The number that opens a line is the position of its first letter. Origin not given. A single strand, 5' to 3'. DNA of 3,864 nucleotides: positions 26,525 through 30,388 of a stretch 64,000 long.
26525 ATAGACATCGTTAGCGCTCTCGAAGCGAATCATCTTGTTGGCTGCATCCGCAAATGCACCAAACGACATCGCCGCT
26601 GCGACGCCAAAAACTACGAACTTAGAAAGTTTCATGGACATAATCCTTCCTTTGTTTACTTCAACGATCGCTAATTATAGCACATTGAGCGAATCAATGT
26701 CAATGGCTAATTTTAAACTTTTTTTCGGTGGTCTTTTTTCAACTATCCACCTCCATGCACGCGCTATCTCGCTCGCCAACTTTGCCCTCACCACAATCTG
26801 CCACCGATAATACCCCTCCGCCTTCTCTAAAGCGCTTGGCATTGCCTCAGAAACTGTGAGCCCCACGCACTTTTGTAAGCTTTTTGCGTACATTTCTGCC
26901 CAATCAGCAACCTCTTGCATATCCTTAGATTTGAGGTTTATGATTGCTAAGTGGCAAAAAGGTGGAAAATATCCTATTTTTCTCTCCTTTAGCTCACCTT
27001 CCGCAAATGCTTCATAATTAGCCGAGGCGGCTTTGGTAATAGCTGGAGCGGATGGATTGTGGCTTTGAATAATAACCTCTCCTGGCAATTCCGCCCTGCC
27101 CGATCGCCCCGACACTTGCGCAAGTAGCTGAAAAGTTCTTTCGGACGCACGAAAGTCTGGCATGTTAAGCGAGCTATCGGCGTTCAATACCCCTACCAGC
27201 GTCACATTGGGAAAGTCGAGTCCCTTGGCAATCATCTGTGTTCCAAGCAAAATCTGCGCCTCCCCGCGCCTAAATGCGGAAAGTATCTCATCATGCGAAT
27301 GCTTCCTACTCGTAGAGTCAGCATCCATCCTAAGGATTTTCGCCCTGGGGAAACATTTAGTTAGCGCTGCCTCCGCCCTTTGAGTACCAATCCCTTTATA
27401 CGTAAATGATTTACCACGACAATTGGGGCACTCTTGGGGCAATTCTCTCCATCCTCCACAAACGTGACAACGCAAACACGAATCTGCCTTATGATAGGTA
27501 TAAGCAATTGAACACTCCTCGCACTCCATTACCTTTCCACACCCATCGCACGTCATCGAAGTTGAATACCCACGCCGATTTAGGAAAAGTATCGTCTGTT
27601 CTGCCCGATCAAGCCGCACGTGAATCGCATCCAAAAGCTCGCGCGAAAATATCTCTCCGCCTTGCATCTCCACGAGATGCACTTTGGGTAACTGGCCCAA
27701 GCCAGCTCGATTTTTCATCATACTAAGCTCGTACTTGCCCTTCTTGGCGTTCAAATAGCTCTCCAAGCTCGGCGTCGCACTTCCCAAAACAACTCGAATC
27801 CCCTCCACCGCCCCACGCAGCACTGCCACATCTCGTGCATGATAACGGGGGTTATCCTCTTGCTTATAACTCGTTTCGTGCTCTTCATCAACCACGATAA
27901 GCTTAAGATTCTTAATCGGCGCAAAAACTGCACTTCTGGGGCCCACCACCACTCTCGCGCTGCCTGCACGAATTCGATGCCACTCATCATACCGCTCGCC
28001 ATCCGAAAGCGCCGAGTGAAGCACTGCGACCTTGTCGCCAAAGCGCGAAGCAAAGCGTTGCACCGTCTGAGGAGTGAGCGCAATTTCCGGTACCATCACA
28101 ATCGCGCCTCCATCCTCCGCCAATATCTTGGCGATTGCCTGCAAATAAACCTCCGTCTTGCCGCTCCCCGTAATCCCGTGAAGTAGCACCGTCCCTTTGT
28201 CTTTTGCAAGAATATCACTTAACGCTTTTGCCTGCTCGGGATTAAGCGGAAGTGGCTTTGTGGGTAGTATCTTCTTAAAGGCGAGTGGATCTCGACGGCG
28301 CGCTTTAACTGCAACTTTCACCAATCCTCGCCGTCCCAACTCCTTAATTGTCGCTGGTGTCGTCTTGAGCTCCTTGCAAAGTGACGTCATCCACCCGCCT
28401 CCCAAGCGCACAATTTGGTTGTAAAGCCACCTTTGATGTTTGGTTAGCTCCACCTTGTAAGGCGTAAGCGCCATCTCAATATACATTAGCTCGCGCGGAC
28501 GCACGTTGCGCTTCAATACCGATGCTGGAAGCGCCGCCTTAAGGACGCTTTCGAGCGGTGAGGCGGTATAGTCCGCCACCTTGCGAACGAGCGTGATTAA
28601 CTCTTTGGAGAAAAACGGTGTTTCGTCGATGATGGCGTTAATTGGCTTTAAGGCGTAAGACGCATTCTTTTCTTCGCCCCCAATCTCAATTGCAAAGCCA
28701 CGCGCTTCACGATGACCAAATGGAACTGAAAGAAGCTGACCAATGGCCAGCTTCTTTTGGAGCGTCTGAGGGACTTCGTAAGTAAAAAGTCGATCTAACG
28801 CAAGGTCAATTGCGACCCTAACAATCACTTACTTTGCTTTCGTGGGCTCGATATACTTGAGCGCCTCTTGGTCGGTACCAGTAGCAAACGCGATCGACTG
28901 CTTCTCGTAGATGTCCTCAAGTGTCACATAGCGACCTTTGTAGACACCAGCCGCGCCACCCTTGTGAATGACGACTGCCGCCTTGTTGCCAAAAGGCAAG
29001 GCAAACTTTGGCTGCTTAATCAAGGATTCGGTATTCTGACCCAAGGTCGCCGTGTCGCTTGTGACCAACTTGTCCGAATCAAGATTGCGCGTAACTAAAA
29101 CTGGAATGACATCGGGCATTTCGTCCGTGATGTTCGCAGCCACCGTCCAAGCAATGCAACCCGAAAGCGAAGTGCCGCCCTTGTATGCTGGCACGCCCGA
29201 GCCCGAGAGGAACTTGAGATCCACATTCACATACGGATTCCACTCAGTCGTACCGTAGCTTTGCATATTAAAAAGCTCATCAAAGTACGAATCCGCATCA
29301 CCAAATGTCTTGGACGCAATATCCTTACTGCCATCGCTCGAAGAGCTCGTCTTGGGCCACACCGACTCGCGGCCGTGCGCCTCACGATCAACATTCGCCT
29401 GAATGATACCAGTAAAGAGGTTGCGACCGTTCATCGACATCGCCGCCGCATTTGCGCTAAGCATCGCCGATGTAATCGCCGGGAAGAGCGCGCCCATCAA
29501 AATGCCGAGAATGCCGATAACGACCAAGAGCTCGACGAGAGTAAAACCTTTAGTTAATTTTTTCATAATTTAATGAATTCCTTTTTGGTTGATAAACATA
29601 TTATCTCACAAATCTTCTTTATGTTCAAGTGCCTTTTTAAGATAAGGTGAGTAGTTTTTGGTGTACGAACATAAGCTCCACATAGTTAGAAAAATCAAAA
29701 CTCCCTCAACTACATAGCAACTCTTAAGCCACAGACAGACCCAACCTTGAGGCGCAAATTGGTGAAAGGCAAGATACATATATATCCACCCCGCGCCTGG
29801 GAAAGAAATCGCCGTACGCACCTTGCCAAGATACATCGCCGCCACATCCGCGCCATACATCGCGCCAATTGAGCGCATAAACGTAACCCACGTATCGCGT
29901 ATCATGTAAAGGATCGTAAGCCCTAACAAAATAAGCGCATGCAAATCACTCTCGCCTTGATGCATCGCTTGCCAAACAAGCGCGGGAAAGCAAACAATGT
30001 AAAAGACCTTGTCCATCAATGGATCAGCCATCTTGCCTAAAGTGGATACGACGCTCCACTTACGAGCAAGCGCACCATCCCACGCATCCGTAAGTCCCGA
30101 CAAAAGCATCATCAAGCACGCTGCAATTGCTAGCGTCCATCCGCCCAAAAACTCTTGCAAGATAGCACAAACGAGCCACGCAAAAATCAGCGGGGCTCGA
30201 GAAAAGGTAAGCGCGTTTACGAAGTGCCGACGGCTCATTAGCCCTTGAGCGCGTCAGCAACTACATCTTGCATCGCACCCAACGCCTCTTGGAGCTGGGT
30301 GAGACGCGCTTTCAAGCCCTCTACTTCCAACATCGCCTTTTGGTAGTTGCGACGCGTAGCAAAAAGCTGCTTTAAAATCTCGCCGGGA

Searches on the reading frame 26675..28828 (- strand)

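Call 14: search_protein_families(library=pfam, proteins=[window:26675-28828:-], max_evalue=0.001)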
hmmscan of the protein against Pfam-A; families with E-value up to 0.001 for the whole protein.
window:26675-28828:- (717 aa): 8 families
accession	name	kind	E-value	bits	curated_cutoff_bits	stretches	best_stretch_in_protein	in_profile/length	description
PF17764.6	PriA_3primeBD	-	2.8e-25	88.4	22.7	1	4-101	1-96/96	3'DNA-binding domain (3'BD)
PF00270.35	DEAD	-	6.4e-22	78.5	26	1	196-356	1-162/167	DEAD/DEAH box helicase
PF04851.21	ResIII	-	2.4e-15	57.3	22.5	1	194-323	3-141/164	Type III restriction enzyme, res subunit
PF18074.6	PriA_C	-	1.2e-13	52.1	26.9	1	623-712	1-94/95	Primosomal protein N C-terminal domain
PF00271.37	Helicase_C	-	4e-13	50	23.5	1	495-579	39-109/110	Helicase conserved C-terminal domain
PF13604.12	AAA_30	-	1.7e-09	38.1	27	1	195-322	2-103/191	AAA domain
PF18319.7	Zn_ribbon_PriA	-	3.4e-06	27.4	26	1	436-458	1-23/27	PriA DNA helicase Cys-rich region (CRR) domain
PF00437.27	T2SSE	-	0.00021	20.5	24.9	1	192-246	123-176/370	Type II/IV secretion system protein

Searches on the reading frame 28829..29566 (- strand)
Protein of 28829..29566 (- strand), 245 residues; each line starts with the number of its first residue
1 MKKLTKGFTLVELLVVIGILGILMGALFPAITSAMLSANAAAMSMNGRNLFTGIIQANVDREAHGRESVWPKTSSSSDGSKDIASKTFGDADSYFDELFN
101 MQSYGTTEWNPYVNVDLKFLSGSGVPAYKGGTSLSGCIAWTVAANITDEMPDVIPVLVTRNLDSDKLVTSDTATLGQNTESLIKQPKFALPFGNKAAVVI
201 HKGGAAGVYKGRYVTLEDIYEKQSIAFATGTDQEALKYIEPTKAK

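Call 14: search_protein_families(library=pfam, proteins=[window:28829-29566:-], max_evalue=0.001)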
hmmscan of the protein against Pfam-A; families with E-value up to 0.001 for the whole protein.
window:28829-29566:- (245 aa): 1 family
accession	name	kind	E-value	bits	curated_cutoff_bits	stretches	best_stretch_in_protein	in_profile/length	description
PF07963.17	N_methyl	-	4.5e-08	32.8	21.2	1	5-28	4-27/27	Prokaryotic N-terminal methylation motif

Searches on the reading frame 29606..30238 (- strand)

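Call 14: search_protein_families(library=pfam, proteins=[window:29606-30238:-], max_evalue=0.001)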
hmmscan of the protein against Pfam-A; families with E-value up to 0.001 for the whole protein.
window:29606-30238:- (210 aa): 1 family
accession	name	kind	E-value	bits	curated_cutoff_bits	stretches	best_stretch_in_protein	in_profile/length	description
PF01066.26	CDP-OH_P_transf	-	1.3e-19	71.6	22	1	7-171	4-145/152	CDP-alcohol phosphatidyltransferase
